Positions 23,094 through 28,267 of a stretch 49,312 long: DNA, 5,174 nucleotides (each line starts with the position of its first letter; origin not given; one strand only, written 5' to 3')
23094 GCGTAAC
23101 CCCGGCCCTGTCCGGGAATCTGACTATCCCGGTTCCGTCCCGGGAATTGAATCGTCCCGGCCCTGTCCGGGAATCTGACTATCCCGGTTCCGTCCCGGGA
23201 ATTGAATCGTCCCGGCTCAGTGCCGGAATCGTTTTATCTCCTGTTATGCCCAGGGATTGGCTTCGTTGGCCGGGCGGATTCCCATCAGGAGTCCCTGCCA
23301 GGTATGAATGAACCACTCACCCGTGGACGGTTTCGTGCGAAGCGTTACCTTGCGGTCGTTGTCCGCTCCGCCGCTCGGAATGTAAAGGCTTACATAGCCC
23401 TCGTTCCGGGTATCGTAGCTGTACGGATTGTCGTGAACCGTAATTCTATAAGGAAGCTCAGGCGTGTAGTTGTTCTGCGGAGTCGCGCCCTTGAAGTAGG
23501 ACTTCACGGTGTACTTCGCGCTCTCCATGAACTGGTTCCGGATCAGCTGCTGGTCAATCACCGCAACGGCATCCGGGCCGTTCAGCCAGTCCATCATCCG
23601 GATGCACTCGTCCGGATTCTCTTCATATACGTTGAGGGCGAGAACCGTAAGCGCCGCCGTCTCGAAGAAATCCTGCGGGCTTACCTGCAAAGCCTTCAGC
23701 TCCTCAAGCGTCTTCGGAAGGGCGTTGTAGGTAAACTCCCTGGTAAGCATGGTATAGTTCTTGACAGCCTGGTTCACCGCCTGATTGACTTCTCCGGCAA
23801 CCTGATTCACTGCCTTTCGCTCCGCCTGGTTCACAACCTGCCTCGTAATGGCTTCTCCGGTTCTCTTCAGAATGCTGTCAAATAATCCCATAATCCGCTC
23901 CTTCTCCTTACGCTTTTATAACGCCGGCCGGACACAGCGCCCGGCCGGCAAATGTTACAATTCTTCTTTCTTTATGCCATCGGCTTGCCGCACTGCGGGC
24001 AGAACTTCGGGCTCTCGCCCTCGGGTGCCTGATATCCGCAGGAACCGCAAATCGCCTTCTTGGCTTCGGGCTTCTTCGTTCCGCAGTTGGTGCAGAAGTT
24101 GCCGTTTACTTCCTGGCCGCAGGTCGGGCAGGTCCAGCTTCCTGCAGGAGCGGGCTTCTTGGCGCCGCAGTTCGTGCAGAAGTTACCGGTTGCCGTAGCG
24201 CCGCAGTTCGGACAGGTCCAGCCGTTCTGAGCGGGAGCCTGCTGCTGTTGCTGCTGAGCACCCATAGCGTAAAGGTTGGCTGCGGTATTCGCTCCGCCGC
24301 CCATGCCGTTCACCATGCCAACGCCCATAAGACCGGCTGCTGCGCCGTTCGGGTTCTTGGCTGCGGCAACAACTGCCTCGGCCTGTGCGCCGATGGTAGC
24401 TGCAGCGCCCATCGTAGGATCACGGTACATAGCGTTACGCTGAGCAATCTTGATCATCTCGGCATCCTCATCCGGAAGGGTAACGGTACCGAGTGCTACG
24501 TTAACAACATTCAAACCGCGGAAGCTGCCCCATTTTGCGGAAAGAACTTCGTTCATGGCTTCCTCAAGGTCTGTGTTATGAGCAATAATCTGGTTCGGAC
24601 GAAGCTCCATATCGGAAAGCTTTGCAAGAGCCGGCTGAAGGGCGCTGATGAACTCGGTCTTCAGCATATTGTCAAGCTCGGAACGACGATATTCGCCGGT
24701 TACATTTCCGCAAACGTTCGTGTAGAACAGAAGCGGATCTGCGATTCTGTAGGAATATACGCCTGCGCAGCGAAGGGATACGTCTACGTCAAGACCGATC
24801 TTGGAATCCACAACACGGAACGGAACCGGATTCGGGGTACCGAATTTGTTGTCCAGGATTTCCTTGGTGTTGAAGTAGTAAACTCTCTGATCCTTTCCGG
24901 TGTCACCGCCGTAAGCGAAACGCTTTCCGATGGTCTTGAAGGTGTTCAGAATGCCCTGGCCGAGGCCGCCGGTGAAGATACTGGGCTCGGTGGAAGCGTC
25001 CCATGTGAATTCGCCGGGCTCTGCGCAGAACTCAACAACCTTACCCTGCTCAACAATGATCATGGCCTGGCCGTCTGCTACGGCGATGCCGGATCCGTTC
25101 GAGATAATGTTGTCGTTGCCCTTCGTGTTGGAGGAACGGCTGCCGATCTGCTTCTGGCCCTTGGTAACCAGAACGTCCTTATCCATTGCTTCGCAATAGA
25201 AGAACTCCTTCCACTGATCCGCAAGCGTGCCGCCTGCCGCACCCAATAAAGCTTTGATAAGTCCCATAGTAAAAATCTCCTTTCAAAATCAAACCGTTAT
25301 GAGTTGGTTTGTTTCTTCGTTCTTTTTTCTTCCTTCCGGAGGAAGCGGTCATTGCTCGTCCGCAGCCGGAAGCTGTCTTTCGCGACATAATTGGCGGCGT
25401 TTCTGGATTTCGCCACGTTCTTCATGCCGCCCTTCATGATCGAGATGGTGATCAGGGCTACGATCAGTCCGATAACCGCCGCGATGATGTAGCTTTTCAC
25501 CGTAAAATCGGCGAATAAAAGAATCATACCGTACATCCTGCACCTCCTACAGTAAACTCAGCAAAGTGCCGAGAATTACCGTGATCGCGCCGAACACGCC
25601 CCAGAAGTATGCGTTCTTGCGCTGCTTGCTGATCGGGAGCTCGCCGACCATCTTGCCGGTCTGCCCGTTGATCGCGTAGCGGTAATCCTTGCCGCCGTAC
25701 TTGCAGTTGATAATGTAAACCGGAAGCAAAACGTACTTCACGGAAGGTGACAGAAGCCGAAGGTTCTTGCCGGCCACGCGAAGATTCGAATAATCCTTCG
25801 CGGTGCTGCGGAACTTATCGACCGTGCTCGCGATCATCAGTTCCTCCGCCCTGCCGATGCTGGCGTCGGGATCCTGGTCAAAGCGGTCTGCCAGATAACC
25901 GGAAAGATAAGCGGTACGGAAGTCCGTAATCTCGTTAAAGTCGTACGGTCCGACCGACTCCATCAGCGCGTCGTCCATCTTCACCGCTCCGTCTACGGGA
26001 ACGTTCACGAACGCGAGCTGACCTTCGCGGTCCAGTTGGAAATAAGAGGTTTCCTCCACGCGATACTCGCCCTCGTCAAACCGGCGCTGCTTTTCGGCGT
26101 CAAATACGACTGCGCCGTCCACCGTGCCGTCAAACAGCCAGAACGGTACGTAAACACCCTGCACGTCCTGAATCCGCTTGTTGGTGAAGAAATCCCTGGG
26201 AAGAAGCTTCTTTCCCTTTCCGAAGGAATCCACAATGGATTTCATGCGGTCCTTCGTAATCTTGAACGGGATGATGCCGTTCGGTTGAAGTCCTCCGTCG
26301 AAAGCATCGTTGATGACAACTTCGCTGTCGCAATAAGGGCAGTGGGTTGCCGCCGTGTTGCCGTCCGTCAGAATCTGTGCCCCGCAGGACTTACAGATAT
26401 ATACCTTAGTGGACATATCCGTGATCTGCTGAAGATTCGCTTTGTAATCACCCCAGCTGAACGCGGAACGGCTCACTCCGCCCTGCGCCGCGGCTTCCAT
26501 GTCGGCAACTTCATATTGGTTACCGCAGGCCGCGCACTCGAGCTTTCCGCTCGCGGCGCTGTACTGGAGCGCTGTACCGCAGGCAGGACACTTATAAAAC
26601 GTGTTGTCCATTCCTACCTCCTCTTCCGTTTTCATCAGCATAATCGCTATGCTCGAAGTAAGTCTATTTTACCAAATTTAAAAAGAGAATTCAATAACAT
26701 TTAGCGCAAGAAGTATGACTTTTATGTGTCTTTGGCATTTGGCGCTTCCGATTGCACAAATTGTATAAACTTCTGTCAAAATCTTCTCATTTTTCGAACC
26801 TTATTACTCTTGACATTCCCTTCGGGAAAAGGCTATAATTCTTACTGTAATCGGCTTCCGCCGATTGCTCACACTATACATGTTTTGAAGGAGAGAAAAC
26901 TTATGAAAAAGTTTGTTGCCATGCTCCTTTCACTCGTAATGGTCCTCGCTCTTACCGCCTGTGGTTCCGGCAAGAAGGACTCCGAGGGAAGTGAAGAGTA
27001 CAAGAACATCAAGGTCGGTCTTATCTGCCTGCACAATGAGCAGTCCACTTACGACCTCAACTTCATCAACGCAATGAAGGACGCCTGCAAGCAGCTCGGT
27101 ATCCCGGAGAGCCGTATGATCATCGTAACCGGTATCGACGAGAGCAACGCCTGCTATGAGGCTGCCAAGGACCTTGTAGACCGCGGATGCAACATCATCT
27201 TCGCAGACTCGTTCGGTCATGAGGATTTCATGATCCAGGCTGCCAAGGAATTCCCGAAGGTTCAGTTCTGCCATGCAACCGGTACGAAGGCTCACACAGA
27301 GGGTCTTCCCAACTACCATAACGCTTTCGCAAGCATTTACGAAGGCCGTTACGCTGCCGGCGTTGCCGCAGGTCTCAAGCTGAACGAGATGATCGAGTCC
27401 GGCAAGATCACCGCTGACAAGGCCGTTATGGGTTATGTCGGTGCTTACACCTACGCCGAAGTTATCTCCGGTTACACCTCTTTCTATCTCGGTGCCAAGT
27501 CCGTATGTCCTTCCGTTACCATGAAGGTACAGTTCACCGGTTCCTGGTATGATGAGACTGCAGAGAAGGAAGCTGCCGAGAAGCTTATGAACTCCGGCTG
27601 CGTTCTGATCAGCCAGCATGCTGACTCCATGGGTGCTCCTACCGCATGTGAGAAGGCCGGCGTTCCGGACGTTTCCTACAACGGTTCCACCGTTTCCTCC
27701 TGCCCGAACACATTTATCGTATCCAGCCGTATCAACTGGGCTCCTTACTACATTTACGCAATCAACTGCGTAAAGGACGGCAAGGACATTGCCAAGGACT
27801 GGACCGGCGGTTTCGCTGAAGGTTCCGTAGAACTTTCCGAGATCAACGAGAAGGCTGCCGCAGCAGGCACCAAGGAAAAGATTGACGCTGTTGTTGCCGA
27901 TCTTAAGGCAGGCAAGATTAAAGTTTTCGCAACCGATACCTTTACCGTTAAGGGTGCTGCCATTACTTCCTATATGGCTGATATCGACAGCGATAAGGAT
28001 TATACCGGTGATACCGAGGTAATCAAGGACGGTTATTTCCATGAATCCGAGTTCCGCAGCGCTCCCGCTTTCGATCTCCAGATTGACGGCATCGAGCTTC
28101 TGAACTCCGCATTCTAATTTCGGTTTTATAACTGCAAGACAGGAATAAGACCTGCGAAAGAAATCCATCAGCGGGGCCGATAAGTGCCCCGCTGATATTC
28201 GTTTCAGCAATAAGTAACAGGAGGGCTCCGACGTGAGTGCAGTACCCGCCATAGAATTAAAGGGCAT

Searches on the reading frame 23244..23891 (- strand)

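Call 36: search_protein_families(library=pfam, proteins=[window:23244-23891:-], max_evalue=0.01)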
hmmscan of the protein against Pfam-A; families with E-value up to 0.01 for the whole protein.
window:23244-23891:- (215 aa): 1 family
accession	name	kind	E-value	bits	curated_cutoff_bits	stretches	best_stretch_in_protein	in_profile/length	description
PF22043.2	DUF6935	-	7.1e-50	169.5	27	1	56-207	1-156/158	Domain of unknown function (DUF6935)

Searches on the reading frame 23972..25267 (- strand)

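Call 35: search_protein_families(library=pfam, proteins=[window:23972-25267:-], max_evalue=0.01)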
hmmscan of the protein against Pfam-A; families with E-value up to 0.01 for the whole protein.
window:23972-25267:- (431 aa): 7 families
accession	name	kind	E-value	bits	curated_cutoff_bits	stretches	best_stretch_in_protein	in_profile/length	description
PF13421.11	Band_7_1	-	6.2e-19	68.9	24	1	52-273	8-204/211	SPFH domain-Band 7 family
PF12773.13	DZR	-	4.9e-08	33.4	27.3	1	364-411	1-45/45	Double zinc ribbon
PF18912.6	DZR_2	-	4.9e-05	23.5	27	1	392-430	10-46/56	Double zinc ribbon domain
PF13240.11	Zn_Ribbon_1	-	8.6e-05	22.6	25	0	407-429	2-22/23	zinc-ribbon domain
PF01145.31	Band_7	-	0.00063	20.3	23.6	1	163-273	58-156/176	SPFH domain / Band 7 family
PF13248.11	Zn_ribbon_3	-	0.0016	18.3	27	0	351-370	4-25/26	zinc-ribbon domain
PF23455.1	DUF7129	-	0.0037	17.4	30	0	364-387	14-37/45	Domain of unknown function (DUF7129)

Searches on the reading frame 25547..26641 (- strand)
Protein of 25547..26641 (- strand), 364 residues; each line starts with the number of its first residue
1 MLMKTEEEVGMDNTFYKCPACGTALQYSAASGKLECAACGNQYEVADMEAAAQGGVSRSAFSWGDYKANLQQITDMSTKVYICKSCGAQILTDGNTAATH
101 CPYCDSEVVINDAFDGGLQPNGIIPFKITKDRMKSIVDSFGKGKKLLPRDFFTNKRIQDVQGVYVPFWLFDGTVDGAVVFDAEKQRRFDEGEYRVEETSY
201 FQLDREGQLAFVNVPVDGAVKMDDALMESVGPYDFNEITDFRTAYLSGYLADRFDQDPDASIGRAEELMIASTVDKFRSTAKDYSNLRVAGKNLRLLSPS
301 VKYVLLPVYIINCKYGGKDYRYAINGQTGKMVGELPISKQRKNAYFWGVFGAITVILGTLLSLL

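Call 35: search_protein_families(library=pfam, proteins=[window:25547-26641:-], max_evalue=0.01)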
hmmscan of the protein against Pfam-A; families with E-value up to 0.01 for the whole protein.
window:25547-26641:- (364 aa): 16 families
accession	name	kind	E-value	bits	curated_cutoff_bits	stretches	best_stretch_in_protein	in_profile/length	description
PF08271.17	Zn_Ribbon_TF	-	1.5e-05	24.9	29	0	16-44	1-30/43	TFIIB zinc-binding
PF12773.13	DZR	-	2.5e-05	24.8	27.3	0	81-114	13-40/45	Double zinc ribbon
PF12760.12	Zn_ribbon_IS1595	-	4.4e-05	23.8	25.4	1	17-42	20-46/46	Transposase zinc-ribbon domain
PF21344.3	Zn_ribbon_LysW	-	5.9e-05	23.1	27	0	17-49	2-37/46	Alpha-aminoadipate carrier protein LysW-like, globular domain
PF23455.1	DUF7129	-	0.00056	20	30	0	78-108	9-37/45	Domain of unknown function (DUF7129)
PF01155.25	HypA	-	0.00076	19.9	28.9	0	78-107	68-95/112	Hydrogenase/urease nickel incorporation, metallochaperone, hypA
PF07191.17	Zn_ribbon_6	-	0.00081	19.8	25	0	82-110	2-28/67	Double zinc ribbon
PF10080.14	FtrD-like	-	0.00083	19.9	26.3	1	10-61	29-78/101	Membrane iron-sulfur containing protein FtrD-like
PF09723.15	Zn_ribbon_8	-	0.0015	19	34.4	0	76-107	1-36/41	Zinc ribbon domain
PF03119.21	DNA_ligase_ZBD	-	0.0022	18.3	25.8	0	17-26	1-10/27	NAD-dependent DNA ligase C4 zinc finger domain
PF07282.18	Cas12f1-like_TNB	-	0.0027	18.3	26.3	0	10-51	23-57/60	Cas12f1-like, TNB domain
PF12647.12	RNHCP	-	0.004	17.5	24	0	80-107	3-32/90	RNHCP domain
PF23145.1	Zf_2nd_IFT121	-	0.0044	17.1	25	0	77-108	13-44/45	IFT121, second zinc finger domain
PF01485.27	IBR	-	0.0045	17.5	24.3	0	4-43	7-51/65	IBR domain, a half RING-finger domain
PF14319.11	Zn_Tnp_IS91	-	0.0059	17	26.3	0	75-106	33-64/90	Transposase zinc-binding domain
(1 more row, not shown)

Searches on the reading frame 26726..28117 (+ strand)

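Call 35: search_protein_families(library=pfam, proteins=[window:26726-28117:+], max_evalue=0.01)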
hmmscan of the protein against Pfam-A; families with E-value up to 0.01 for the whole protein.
window:26726-28117:+ (463 aa): 1 family
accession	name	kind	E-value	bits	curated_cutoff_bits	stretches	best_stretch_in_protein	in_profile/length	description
PF02608.20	Bmp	-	7.4e-27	94.5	24.1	1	110-387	14-285/301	ABC transporter substrate-binding protein PnrA-like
